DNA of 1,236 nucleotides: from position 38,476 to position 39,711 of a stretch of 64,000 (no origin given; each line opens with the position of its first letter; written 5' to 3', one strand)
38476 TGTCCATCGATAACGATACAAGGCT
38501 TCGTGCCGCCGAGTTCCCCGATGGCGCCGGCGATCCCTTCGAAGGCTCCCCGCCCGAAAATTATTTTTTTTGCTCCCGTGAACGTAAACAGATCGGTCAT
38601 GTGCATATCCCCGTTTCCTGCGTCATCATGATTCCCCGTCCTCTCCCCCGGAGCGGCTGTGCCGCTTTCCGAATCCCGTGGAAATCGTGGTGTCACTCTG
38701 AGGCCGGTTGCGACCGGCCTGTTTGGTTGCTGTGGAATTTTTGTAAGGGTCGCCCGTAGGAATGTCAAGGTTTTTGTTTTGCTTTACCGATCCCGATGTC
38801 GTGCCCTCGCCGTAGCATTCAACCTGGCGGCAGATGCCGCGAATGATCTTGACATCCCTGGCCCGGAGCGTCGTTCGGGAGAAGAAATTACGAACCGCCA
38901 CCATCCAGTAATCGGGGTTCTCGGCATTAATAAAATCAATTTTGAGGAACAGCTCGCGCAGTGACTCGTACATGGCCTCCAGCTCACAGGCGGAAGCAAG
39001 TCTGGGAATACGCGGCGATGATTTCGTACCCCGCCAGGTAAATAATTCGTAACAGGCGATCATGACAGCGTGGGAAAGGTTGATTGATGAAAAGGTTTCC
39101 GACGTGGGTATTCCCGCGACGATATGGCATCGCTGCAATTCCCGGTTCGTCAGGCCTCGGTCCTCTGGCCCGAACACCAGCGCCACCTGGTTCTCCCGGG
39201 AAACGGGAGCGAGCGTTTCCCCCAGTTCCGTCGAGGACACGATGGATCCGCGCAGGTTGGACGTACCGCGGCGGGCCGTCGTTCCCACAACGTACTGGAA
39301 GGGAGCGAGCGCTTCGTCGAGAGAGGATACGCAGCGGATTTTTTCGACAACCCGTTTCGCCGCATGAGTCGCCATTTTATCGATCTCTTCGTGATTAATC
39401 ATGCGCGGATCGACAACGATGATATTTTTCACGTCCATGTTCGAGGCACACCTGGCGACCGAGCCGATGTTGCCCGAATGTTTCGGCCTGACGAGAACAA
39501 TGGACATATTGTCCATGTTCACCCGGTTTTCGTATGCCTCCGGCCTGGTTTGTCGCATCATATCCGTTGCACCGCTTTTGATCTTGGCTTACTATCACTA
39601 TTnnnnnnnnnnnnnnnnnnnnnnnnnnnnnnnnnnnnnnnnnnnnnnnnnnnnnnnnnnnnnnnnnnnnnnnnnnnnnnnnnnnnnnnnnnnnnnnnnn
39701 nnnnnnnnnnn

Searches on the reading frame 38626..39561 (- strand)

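Call 49: search_protein_families(library=pfam, proteins=[window:38626-39561:-], max_evalue=0.00001)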
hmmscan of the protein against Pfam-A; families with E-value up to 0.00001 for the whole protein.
window:38626-39561:- (311 aa): 1 family
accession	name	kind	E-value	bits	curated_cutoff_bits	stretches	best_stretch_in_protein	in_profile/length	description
PF00588.24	SpoU_methylase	-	6.8e-27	94.7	29.7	1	19-171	2-142/142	SpoU rRNA Methylase family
